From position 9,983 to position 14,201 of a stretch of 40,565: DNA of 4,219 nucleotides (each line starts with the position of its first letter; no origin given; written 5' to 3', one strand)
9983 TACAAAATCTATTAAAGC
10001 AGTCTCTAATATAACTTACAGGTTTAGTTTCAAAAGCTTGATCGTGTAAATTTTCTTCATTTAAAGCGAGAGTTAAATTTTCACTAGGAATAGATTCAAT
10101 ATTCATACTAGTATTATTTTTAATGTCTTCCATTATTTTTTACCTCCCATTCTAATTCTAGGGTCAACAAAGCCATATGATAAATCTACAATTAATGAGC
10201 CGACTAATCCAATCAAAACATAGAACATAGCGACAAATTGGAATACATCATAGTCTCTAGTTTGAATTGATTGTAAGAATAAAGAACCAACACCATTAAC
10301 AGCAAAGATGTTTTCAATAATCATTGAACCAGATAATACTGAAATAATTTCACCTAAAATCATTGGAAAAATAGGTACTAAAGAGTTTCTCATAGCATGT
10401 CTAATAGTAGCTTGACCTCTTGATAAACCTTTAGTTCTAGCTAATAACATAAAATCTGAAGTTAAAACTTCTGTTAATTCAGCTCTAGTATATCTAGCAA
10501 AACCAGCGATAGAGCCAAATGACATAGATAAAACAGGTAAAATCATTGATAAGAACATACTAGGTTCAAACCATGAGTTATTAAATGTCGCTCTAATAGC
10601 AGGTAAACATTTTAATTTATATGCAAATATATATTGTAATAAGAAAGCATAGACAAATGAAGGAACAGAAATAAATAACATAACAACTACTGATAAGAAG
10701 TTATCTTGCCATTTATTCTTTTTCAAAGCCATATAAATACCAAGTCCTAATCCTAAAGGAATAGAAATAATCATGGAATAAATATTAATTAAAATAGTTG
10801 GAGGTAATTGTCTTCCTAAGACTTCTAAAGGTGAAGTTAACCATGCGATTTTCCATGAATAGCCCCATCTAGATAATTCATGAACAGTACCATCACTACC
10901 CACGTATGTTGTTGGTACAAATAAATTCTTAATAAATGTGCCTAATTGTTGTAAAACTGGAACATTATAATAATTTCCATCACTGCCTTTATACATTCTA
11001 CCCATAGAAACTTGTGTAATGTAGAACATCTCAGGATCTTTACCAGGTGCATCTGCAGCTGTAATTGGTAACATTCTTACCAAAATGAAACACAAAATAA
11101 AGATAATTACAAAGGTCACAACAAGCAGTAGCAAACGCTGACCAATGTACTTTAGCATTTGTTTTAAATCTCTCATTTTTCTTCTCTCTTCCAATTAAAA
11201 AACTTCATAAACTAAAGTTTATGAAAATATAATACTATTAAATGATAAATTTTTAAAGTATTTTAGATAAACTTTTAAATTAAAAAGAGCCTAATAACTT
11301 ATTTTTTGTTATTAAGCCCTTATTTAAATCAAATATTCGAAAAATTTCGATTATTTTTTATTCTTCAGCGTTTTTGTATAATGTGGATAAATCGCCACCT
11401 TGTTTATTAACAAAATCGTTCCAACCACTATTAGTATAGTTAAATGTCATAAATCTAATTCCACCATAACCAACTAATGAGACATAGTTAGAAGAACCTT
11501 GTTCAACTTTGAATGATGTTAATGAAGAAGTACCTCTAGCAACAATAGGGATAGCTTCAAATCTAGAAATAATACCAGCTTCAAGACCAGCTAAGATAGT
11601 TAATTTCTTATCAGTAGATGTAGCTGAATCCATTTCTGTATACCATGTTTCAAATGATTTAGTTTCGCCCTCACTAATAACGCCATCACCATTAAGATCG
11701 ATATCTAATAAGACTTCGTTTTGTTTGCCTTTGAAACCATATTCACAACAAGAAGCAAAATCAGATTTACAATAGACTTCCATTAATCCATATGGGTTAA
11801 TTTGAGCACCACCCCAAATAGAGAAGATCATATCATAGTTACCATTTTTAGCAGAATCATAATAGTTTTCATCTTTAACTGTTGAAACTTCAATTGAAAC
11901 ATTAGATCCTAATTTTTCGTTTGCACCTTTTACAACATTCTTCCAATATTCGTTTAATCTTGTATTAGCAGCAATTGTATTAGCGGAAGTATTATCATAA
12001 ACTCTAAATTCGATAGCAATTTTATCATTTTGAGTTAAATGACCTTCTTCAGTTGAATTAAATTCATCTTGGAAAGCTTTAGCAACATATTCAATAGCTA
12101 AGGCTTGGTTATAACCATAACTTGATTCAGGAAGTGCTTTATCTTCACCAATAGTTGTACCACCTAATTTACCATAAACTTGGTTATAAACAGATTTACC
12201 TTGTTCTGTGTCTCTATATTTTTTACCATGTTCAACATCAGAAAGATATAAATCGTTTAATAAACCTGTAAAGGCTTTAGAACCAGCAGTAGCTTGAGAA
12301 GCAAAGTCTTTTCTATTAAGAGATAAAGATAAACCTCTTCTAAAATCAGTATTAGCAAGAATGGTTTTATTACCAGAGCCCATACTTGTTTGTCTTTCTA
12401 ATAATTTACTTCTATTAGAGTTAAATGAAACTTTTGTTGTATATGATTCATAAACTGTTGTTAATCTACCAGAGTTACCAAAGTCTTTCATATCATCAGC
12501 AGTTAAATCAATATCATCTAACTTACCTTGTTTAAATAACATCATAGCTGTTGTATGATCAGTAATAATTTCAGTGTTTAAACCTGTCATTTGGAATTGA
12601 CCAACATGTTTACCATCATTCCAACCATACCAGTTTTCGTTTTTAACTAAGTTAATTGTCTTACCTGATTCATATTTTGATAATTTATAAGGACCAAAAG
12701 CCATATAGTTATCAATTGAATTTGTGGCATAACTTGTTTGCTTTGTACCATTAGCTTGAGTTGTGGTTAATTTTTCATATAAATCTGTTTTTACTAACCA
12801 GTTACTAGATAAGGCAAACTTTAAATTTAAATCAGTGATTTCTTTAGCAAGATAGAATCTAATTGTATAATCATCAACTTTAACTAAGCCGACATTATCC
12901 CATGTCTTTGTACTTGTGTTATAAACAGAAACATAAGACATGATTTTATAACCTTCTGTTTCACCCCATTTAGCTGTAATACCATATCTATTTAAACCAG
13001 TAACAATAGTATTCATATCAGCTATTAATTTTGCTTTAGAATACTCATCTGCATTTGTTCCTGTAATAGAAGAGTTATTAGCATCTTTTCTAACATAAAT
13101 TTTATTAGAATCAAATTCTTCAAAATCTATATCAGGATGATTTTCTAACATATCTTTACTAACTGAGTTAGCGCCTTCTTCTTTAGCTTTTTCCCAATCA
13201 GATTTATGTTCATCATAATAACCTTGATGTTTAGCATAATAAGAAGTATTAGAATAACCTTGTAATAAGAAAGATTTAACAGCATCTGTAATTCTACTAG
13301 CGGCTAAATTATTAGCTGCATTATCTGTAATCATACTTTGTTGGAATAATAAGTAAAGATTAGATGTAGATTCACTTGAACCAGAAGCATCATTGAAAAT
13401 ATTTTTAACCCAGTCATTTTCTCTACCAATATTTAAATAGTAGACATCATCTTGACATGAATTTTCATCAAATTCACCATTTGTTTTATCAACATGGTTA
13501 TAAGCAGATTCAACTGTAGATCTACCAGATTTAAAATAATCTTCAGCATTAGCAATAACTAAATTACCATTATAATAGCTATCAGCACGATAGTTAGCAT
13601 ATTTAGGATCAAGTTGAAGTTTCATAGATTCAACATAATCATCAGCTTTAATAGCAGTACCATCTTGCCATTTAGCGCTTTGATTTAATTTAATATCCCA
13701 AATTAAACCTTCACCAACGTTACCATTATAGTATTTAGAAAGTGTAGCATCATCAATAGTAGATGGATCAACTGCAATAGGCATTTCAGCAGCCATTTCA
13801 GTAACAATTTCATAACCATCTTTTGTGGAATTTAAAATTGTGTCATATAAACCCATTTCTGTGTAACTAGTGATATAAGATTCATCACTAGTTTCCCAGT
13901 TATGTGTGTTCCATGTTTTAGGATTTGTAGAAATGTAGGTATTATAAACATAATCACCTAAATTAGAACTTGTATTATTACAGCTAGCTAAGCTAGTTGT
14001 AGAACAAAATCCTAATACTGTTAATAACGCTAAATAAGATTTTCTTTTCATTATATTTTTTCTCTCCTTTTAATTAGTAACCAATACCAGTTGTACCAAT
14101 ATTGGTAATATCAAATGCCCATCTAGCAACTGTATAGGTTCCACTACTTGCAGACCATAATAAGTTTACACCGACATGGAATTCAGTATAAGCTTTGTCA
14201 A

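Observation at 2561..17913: A 15-kb single-promoter unit joins two orphan lipoproteins, an enlarged Opp importer, a small membrane protein and an M6-like metalloprotease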

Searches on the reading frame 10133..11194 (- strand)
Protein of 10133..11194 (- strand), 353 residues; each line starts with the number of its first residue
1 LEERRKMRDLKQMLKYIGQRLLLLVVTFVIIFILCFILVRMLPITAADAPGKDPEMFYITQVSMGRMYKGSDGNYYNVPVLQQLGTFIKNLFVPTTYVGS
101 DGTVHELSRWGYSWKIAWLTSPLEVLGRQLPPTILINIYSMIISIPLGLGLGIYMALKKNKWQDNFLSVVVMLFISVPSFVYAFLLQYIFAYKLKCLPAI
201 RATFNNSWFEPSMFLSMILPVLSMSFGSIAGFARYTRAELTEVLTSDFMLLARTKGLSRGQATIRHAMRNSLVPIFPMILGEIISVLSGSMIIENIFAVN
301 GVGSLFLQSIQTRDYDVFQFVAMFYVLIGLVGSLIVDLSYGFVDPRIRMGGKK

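Call 4: search_protein_families(library=pfam, proteins=[window:10133-11194:-], max_evalue=0.01)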
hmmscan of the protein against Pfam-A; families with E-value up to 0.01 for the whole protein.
window:10133-11194:- (353 aa): 1 family
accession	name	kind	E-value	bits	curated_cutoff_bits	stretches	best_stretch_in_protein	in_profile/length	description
PF00528.27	BPD_transp_1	-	9.4e-39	133.5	26.4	1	148-348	1-183/184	Binding-protein-dependent transport system inner membrane component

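Call 10: search_protein_families(library=ncbifam, proteins=[window:10133-11194:-], max_evalue=0.1)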
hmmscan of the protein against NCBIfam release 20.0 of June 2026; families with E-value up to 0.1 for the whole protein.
window:10133-11194:- (353 aa): 18 families
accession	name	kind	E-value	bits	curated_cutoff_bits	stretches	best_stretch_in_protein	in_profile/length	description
NF045471.1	Opp3B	equivalog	2.8e-60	204.3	480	1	13-352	1-307/308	oligopeptide ABC transporter permease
NF045472.1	Opp4B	equivalog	4.6e-51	174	450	1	13-348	1-319/319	oligopeptide ABC transporter permease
NF045470.1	Opp2B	equivalog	5.7e-49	166.9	350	1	110-348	73-300/300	nickel ABC transporter permease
NF011661.0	PRK15081.1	equivalog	2.1e-40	139.1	463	1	13-349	1-305/306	glutathione ABC transporter permease GsiC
NF007677.0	PRK10352.1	equivalog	6.4e-40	137.2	433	1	126-350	94-309/314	nickel ABC transporter permease subunit NikB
TIGR02789.1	nickel_nikB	equivalog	1.6e-39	136.2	447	1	126-350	94-310/314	nickel ABC transporter permease subunit NikB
NF045469.1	Opp1B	equivalog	9.5e-39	133.7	380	1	124-348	93-307/307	nickel/cobalt ABC transporter permease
NF007008.0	PRK09471.1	equivalog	8.7e-38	130.5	388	1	13-348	1-305/306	oligopeptide ABC transporter permease OppB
NF043081.1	MMSYN1_0165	equivalog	2.1e-30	106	350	1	124-349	169-386/388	oligopeptide ABC transporter permease OppB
NF008161.0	PRK10914.1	equivalog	9.2e-27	94.1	590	1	215-349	203-337/339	dipeptide ABC transporter permease DppB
NF011712.0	PRK15133.1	subfamily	1.5e-24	86.6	445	1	121-350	124-362/364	microcin C ABC transporter permease YejB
NF011690.0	PRK15110.1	equivalog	1.7e-22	80.3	432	2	214-329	180-295/321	putrescine export ABC transporter permease SapB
TIGR00974.1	3a0107s02c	equivalog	5.3e-08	32.3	193.45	1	128-222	54-144/272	phosphate ABC transporter permease PstA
TIGR02138.1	phosphate_pstC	equivalog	1.5e-06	27.4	196.45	1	132-219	68-164/296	phosphate ABC transporter permease subunit PstC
NF045474.1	Opp2C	equivalog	3.6e-06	26.7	300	1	218-279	103-164/236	nickel transporter permease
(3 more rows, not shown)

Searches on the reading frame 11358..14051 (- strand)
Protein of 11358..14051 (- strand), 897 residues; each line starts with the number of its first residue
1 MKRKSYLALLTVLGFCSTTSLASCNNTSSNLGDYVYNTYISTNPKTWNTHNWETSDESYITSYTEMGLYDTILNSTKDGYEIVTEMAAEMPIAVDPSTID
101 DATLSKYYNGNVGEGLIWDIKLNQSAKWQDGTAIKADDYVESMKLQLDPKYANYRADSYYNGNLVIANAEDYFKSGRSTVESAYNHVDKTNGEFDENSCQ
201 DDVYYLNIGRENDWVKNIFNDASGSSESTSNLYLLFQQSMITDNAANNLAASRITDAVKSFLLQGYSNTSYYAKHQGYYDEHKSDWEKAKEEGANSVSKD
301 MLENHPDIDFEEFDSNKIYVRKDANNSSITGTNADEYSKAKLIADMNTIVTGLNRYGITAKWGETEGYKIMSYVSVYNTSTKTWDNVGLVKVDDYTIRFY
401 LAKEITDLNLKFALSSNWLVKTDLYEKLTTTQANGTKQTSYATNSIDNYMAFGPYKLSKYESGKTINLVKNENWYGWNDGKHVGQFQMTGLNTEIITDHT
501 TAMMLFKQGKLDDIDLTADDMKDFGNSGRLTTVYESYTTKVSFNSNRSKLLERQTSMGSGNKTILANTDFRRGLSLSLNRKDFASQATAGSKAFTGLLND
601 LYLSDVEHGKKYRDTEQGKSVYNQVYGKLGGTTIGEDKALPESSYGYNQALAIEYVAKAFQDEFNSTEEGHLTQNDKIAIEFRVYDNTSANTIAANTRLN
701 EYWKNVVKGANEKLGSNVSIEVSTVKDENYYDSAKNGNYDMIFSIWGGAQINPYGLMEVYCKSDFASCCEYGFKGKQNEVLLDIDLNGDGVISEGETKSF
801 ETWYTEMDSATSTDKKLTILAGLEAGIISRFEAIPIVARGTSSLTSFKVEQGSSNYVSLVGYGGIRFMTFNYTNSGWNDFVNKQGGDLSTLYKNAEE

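Call 4: search_protein_families(library=pfam, proteins=[window:11358-14051:-], max_evalue=0.01)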
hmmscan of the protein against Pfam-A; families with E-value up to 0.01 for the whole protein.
window:11358-14051:- (897 aa): 1 family
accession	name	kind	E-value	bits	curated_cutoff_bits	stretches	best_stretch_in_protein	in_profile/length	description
PF00496.27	SBP_bac_5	-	1.4e-34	120.2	32.4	2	383-763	62-363/368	Bacterial extracellular solute-binding proteins, family 5 Middle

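Call 10: search_protein_families(library=ncbifam, proteins=[window:11358-14051:-], max_evalue=0.1)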
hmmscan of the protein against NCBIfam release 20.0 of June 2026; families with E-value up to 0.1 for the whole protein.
window:11358-14051:- (897 aa): 1 family
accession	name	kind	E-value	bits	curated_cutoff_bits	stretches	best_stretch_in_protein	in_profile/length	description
NF003503.0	PRK05170.2-1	equivalog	0.049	13.5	232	0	657-714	59-115/145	YcgN family cysteine cluster protein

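Call 20: find_related_loci(query=A1, collection=genome_contigs, flank=10000)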
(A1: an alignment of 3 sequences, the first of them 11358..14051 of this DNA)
Query A1 (897 aa) in genome_contigs; peptide patterns used: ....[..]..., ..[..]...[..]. (x = any residue, [..] = any of these).
68 stretches matched a pattern; 11 encode a relative of the query (tblastn E <= 1e-3); 11 distinct loci.
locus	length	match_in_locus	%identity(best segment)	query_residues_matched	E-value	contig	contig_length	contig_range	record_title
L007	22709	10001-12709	72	1-897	0e+0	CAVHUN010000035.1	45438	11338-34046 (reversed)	uncultured Prevotella sp. isolate H07654-L1_cleanbin_000041 genome assembly, contig: Spades_H07654-L1_contig_529, whole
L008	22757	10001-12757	56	4-894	0e+0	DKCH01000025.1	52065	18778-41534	MAG TPA_asm: Bacillales bacterium UBA6879 UBA6879_contig_336, whole genome shotgun sequence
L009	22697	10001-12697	49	9-892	0e+0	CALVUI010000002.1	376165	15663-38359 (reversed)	MAG: uncultured Bacilli bacterium isolate BRZ_RV__bin55 genome assembly, contig: BRZ_RV__NODE_2_length_376165_cov_17.596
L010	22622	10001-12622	49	32-893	0e+0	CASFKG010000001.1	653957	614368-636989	uncultured bacterium isolate A73_L2_314314_idba_bin.126 genome assembly, contig: A73_L2_314314_idba_bin.126.fa_scaffold_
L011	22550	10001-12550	49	33-893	0e+0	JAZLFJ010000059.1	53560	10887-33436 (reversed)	MAG: Bacilli bacterium isolate T1900045004_TA20190066.MAGScoT_cleanbin_000114 SGB_4339_k141_1249475, whole genome shotgu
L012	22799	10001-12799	46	1-893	0e+0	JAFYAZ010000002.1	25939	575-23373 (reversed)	MAG: Bacilli bacterium isolate RGIG6926 Sheep_Rumen-5__c115187, whole genome shotgun sequence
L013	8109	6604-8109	39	7-512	4e-106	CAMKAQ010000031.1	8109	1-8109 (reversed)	MAG: uncultured Bacillales bacterium isolate SRR12081303_bin.85_metaWRAP_v1.3_MAG genome assembly, contig: ERZ12289767.1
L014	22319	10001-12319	29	34-882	3e-67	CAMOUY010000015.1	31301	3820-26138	MAG: uncultured Sphaerochaeta sp. isolate SRR873602_bin.52_metaWRAP_v1.3_MAG genome assembly, contig: NODE_2293_length_3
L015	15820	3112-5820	47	10-892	0e+0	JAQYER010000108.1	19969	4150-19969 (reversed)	MAG: Bacillales bacterium isolate SUG1798 k141_2866630, whole genome shotgun sequence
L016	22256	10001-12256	32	34-882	7e-64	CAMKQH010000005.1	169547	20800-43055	MAG: uncultured Lachnospiraceae bacterium isolate SRR12081296_bin.90_metaWRAP_v1.3_MAG genome assembly, contig: ERZ12289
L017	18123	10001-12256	31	34-882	1e-65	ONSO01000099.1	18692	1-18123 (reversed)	uncultured Lachnospiraceae bacterium isolate RUG596 genome assembly, contig: scaffold_5435, whole genome shotgun sequenc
